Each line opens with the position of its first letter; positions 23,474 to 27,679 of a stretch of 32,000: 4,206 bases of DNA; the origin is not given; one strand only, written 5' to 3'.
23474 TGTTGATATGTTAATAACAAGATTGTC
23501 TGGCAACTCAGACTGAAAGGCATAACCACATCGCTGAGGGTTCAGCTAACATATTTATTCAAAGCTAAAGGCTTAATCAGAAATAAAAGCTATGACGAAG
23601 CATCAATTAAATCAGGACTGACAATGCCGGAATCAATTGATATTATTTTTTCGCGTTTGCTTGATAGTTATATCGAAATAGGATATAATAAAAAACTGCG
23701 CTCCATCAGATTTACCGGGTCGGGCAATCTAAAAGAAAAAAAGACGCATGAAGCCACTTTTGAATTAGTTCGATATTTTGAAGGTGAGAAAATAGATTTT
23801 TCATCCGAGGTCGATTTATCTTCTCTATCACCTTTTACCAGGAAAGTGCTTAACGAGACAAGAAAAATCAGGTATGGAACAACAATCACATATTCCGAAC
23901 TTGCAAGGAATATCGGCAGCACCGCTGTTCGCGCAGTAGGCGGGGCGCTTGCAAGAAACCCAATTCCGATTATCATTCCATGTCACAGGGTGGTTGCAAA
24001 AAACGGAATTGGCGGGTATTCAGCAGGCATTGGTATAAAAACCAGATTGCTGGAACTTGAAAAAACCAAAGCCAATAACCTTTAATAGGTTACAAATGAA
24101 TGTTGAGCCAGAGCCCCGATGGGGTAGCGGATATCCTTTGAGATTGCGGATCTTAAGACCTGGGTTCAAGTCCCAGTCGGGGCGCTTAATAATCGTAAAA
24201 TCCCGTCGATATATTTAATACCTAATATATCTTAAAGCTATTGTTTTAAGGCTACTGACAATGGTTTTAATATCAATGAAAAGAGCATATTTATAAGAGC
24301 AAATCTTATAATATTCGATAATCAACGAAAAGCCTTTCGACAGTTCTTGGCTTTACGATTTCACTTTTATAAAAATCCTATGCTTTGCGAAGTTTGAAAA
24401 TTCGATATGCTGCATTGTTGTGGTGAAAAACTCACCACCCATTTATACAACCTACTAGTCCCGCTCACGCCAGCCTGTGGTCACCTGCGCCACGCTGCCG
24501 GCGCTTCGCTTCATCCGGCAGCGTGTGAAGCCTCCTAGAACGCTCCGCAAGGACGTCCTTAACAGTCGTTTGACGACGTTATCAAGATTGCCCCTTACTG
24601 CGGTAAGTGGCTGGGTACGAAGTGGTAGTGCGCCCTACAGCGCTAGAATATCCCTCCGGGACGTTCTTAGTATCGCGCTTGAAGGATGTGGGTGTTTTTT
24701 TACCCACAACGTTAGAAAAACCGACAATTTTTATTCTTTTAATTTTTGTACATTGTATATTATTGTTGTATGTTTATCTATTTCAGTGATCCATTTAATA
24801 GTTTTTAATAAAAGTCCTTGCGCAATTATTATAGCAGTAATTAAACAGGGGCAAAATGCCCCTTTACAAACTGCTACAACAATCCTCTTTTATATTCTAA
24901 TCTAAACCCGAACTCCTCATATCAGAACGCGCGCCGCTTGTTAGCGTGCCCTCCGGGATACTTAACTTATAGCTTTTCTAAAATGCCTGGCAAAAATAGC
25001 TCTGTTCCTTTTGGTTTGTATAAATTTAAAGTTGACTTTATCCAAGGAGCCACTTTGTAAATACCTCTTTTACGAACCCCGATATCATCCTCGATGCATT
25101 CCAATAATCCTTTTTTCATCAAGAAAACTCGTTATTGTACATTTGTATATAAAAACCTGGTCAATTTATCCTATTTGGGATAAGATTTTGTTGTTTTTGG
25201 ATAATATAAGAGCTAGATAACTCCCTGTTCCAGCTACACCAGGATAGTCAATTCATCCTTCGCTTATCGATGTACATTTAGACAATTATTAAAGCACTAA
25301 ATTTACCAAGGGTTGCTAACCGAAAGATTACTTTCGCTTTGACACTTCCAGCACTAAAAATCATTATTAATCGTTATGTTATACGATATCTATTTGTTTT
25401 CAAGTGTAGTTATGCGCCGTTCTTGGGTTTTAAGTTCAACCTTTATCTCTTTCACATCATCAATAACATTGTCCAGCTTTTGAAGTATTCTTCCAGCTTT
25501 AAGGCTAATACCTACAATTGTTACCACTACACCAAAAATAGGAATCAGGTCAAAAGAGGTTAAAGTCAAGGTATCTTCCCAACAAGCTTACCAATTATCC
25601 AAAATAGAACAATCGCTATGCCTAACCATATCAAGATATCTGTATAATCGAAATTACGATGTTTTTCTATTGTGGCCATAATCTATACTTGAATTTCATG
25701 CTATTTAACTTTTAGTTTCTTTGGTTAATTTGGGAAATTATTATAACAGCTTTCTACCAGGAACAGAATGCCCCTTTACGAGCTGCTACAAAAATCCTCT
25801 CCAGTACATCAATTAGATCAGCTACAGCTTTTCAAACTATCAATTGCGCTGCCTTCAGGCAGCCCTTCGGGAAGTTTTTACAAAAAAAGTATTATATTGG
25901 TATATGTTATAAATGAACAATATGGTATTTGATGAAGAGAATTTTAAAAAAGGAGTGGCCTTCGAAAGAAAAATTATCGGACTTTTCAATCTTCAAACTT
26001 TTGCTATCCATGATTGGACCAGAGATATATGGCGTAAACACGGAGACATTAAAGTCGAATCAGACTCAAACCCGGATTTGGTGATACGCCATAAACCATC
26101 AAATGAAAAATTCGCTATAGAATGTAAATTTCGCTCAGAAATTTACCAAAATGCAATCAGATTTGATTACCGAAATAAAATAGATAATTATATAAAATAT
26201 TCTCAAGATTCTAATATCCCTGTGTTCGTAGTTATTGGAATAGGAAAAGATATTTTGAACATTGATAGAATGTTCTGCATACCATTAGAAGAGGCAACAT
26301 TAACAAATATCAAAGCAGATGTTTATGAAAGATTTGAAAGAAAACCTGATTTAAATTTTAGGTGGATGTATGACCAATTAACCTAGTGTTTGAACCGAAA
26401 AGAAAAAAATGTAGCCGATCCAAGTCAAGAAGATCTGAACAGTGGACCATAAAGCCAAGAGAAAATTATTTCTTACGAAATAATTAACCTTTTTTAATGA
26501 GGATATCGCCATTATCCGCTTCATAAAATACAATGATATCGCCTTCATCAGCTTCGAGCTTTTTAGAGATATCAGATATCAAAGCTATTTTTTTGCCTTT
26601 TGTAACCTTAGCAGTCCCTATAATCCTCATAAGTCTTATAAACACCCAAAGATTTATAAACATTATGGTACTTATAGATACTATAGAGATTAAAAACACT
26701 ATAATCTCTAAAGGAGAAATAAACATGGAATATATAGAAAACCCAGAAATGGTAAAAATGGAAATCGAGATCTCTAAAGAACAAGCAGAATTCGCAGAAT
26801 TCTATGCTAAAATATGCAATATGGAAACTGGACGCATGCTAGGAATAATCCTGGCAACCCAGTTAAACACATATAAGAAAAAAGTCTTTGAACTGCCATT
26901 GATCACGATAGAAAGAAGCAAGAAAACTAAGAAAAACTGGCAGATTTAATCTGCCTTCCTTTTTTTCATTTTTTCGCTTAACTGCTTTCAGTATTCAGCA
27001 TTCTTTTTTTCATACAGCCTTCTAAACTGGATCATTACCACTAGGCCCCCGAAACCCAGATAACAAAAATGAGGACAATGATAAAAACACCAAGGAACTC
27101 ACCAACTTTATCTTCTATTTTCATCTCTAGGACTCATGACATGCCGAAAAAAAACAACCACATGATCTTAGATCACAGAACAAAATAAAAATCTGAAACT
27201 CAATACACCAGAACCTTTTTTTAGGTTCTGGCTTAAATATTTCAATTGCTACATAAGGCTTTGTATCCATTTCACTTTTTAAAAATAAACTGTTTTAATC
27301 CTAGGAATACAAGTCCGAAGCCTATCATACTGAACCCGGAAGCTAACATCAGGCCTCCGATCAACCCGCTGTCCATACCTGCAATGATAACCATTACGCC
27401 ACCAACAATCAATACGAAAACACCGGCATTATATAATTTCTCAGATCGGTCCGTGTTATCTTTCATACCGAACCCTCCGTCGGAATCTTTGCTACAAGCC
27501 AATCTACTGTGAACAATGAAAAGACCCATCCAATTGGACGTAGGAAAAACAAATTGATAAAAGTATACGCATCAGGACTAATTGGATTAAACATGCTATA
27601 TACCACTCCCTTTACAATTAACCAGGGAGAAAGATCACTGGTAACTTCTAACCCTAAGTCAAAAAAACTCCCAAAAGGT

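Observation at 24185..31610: tRNA-Arg-adjacent ~7.4 kb AT-rich element with virus-like content but no recognisable replication or packaging gene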

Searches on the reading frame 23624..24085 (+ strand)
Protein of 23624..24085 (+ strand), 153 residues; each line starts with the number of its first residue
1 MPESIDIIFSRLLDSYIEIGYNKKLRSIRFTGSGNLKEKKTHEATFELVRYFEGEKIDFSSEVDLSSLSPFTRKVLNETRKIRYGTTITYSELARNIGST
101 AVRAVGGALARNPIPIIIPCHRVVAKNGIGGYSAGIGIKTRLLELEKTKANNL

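Call 10: search_protein_families(library=pfam, proteins=[window:23624-24085:+], max_evalue=1)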
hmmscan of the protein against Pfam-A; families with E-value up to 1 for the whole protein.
window:23624-24085:+ (153 aa): 1 family
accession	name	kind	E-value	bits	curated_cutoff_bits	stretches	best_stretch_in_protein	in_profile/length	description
PF01035.26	DNA_binding_1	-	4.6e-29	100.5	27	1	70-147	1-80/81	6-O-methylguanine DNA methyltransferase, DNA binding domain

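Call 18: find_related_loci(query=window:23624-24085:+, collection=genome_contigs, flank=10000)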
Query window:23624-24085:+ (153 aa) in genome_contigs; peptide patterns used: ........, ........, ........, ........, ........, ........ (x = any residue, [..] = any of these).
600 stretches matched a pattern (row limit reached: there are more); 573 encode a relative of the query (tblastn E <= 1e-3); the best 80 are kept; 80 distinct loci.
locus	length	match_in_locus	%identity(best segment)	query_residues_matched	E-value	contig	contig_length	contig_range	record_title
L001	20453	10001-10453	93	1-151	6e-90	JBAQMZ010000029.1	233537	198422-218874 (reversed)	MAG: Candidatus Methanoperedens sp. isolate MFD12050_ilm_asm_bin25 k127_79778, whole genome shotgun sequence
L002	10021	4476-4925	67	1-149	1e-61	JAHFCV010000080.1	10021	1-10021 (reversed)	MAG: Candidatus Methanoperedens sp. isolate nzgw23 NODE_7375_length_10022_cov_4.507221, whole genome shotgun sequence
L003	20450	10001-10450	62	6-153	1e-55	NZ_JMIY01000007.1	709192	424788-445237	Candidatus Methanoperedens nitroreducens strain ANME-2d ANME2D_Contig_7.7, whole genome shotgun sequence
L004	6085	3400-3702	60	48-146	3e-33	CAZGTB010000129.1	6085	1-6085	MAG TPA_asm: uncultured Syntrophorhabdus sp. isolate SRP302447_co2_18 genome assembly, contig: NODE_36656_length_6085_co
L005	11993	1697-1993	58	51-148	7e-30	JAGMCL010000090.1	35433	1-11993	MAG: candidate division WOR-3 bacterium isolate RS_17_14 ZL495.bin.14.fa_90, whole genome shotgun sequence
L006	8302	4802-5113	55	48-149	9e-30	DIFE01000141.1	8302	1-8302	MAG TPA_asm: Deltaproteobacteria bacterium UBA5756 UBA5756_contig_42887, whole genome shotgun sequence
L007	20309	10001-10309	55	47-148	2e-29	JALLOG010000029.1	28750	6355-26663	Desulfobacterota bacterium AH_259_B03_O07 NODE_29_length_28750_cov_379.877, whole genome shotgun sequence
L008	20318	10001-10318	54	47-149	7e-29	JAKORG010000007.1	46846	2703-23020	MAG: Deltaproteobacteria bacterium isolate all_maxbin.269 k201_124035, whole genome shotgun sequence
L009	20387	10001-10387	47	23-146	9e-29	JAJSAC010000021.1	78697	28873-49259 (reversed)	MAG: Thermodesulfobacteriota bacterium isolate Dive96_bin4.269 k141_1454897, whole genome shotgun sequence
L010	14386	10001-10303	50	51-150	7e-29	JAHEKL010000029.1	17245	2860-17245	MAG: Gammaproteobacteria bacterium isolate Ww582 NODE_9489_length_17245_cov_2.748131, whole genome shotgun sequence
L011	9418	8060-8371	58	47-146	2e-28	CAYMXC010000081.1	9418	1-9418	MAG TPA_asm: uncultured Phycisphaerae bacterium isolate SRP167436_co1_20 genome assembly, contig: NODE_12224_length_9418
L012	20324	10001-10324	50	43-149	2e-27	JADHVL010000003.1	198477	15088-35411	MAG: Candidatus Neomarinimicrobiota bacterium isolate BS150m-G71 BS307-150m-sub-C4, whole genome shotgun sequence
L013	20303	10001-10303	55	47-146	2e-27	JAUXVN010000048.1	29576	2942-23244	MAG: Ignavibacteria bacterium isolate C15_concoct.bin.94 C15_k141_254223, whole genome shotgun sequence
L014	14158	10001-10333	47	41-149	5e-27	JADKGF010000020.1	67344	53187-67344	MAG: Saprospiraceae bacterium isolate Ribe_18-Q3-R11-54_BATAC.507 tig00013916-10-676290, whole genome shotgun sequence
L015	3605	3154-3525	48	34-146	1e-26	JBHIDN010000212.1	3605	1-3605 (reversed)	MAG: Anaerolineae bacterium isolate b3.sp3_bin.49 NODE_13353_length_3605_cov_4.560000, whole genome shotgun sequence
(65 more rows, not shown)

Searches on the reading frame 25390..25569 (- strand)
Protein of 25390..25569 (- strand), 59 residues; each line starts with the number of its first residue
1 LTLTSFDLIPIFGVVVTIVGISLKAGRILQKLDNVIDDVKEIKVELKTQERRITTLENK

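Call 10: search_protein_families(library=pfam, proteins=[window:25390-25569:-], max_evalue=1)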
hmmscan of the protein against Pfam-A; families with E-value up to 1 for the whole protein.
window:25390-25569:- (59 aa): 0 families

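Call 19: search_protein_families(library=phrogs, proteins=[window:25390-25569:-], max_evalue=1)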
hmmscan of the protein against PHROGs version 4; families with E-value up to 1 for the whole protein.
window:25390-25569:- (59 aa): 5 families
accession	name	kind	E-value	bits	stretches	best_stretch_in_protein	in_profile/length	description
phrog_1863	-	unknown function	0.0048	17.8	1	9-58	12-72/97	-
phrog_15519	-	unknown function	0.023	15.5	1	11-59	71-117/146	-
phrog_26178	-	unknown function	0.11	13.7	1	29-59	49-79/81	-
phrog_9396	-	unknown function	0.25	12.7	1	16-39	45-68/109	-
phrog_37192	-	unknown function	0.71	10.7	0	38-59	28-49/52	-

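Call 102: search_protein_families(library=ncbifam, proteins=[window:25390-25569:-], max_evalue=1)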
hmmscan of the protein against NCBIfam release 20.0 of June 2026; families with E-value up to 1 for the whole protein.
window:25390-25569:- (59 aa): 3 families
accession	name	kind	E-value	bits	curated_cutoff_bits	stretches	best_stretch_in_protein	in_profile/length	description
NF033928.1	alph_xenorhab_A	subfamily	0.0079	15.5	125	1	3-57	212-265/339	alpha-xenorhabdolysin family binary toxin subunit A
NF003465.0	PRK05089.1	equivalog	0.034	13.7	162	1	1-52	25-75/189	cytochrome c oxidase assembly protein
NF004729.0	PRK06073.1-5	equivalog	0.16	11.9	94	1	1-45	10-52/134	NADH dehydrogenase subunit A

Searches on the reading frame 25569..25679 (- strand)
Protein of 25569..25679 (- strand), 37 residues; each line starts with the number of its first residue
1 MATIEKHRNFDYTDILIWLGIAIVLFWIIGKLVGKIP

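Call 37: search_protein_families(library=pfam, proteins=[window:25569-25679:-], max_evalue=10)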
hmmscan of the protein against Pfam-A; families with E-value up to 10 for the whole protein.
seq(37 aa): 0 families

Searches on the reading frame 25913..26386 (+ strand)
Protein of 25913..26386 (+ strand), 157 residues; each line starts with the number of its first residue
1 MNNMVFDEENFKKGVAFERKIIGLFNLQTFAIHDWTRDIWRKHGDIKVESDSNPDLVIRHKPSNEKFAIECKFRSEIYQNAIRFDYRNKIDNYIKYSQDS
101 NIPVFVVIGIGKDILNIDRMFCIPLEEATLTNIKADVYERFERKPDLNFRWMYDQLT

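Call 10: search_protein_families(library=pfam, proteins=[window:25913-26386:+], max_evalue=1)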
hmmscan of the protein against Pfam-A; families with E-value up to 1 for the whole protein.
window:25913-26386:+ (157 aa): 2 families
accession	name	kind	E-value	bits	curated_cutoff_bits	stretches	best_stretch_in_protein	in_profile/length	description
PF24608.2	PDDEXK_15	-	0.0037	17.6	27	1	12-80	4-69/164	Phage putative PDDEXK endonuclease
PF13156.12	Mrr_cat_2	-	0.0097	16.2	22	1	40-103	19-76/127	Restriction endonuclease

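Call 19: search_protein_families(library=phrogs, proteins=[window:25913-26386:+], max_evalue=1)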
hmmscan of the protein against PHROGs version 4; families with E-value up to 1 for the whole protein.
window:25913-26386:+ (157 aa): 2 families
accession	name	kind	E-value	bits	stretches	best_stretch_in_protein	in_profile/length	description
phrog_30259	-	unknown function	0.065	14.2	1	76-113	6-44/67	-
phrog_244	-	DNA, RNA and nucleotide metabolism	0.076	14.3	1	12-76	10-61/186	RusA-like Holliday junction resolvase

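Call 101: search_solved_structures(query=A8, max_evalue=10)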
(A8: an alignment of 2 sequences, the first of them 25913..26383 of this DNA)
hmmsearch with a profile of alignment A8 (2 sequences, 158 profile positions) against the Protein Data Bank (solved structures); distinct sequences matched with E-value up to 10: 23.
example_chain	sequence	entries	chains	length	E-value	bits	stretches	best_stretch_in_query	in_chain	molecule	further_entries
1l2h_A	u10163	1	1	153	0.21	14.6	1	66-107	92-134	Interleukin 1-beta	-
31bi_A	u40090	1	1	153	0.22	14.6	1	66-107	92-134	INTERLEUKIN-1 BETA PRECURSOR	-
1twe_A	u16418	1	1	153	0.22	14.6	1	66-107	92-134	Interleukin-1 beta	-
21bi_A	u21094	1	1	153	0.22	14.6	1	66-107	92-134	INTERLEUKIN-1 BETA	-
4g6j_A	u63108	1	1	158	0.23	14.5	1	66-107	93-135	Interleukin-1 beta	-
4g6m_A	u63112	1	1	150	0.23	14.5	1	66-107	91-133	Interleukin-1 beta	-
1i1b_A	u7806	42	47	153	0.23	14.5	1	66-107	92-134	INTERLEUKIN-1 BETA | PROTEIN (HUMAN INTERLEUKIN-1 BETA)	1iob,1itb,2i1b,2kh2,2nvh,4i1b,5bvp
1s0l_A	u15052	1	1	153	0.23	14.5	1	66-107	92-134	Interleukin-1 beta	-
41bi_A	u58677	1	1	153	0.23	14.5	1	66-107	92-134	INTERLEUKIN-1 BETA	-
1twm_A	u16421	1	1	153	0.23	14.5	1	66-107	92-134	Interleukin-1 beta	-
1hib_A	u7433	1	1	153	0.24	14.5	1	66-107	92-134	INTERLEUKIN-1 BETA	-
1too_A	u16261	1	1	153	0.24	14.5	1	66-107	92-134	Interleukin-1 beta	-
4wce_Q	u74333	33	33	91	0.24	14.5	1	39-100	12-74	50S ribosomal protein L23 | Large ribosomal subunit protein uL23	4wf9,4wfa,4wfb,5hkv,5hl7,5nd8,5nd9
6wqn_F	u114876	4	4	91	0.24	14.4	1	39-100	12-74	50S ribosomal protein L23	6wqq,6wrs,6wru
5li0_W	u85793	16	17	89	0.24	14.4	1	39-100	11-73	50S ribosomal protein L23 | Large ribosomal subunit protein uL23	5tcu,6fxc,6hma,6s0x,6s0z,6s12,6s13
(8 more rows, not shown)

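Call 102: search_protein_families(library=ncbifam, proteins=[window:25913-26386:+], max_evalue=1)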
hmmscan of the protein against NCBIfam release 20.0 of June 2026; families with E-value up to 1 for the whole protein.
window:25913-26386:+ (157 aa): 0 families

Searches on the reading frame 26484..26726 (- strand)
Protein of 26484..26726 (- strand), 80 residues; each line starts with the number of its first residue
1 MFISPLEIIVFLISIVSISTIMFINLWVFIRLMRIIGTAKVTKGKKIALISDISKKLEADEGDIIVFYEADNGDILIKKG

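Call 10: search_protein_families(library=pfam, proteins=[window:26484-26726:-], max_evalue=1)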
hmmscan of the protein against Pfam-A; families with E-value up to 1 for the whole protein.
window:26484-26726:- (80 aa): 2 families
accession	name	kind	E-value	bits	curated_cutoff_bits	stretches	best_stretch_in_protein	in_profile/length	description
PF04014.23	MazE_antitoxin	-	0.06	13.7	24.7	1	55-79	18-42/48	Antidote-toxin recognition MazE, bacterial antitoxin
PF16672.11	LAMTOR5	-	0.19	12.3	27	1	37-79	35-78/88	Ragulator complex protein LAMTOR5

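Call 19: search_protein_families(library=phrogs, proteins=[window:26484-26726:-], max_evalue=1)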
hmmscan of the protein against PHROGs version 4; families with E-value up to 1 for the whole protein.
window:26484-26726:- (80 aa): 1 family
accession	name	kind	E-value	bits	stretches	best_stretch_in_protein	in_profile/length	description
phrog_33069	-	unknown function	0.12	13.4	1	11-50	16-55/69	-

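Call 102: search_protein_families(library=ncbifam, proteins=[window:26484-26726:-], max_evalue=1)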
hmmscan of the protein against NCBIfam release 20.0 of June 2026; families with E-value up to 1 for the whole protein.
window:26484-26726:- (80 aa): 0 families

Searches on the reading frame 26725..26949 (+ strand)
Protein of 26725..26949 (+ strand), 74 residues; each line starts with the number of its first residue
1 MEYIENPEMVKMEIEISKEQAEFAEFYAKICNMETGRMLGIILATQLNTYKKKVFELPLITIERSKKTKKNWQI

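Call 10: search_protein_families(library=pfam, proteins=[window:26725-26949:+], max_evalue=1)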
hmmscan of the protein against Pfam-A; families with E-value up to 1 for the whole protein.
window:26725-26949:+ (74 aa): 1 family
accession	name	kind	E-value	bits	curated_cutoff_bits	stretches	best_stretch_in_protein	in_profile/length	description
PF18428.7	BRCT_3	-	0.023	15.2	26.1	1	10-56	4-50/102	BRCA1 C Terminus (BRCT) domain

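Call 19: search_protein_families(library=phrogs, proteins=[window:26725-26949:+], max_evalue=1)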
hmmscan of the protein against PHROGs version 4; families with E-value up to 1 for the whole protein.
window:26725-26949:+ (74 aa): 1 family
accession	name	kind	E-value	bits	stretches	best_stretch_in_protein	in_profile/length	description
phrog_24093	-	unknown function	0.14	13.7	1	20-64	15-62/79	-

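Call 102: search_protein_families(library=ncbifam, proteins=[window:26725-26949:+], max_evalue=1)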
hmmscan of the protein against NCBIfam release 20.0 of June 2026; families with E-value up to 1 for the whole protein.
window:26725-26949:+ (74 aa): 0 families

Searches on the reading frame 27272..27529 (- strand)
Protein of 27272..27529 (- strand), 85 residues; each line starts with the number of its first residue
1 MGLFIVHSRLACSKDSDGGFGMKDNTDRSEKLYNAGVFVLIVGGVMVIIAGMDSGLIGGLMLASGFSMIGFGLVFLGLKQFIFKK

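Call 10: search_protein_families(library=pfam, proteins=[window:27272-27529:-], max_evalue=1)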
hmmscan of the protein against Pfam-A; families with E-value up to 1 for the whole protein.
window:27272-27529:- (85 aa): 0 families

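Call 19: search_protein_families(library=phrogs, proteins=[window:27272-27529:-], max_evalue=1)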
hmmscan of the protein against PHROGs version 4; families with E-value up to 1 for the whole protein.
window:27272-27529:- (85 aa): 1 family
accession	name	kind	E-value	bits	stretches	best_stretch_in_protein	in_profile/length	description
phrog_31568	-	unknown function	0.093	13.8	1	6-50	43-89/119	-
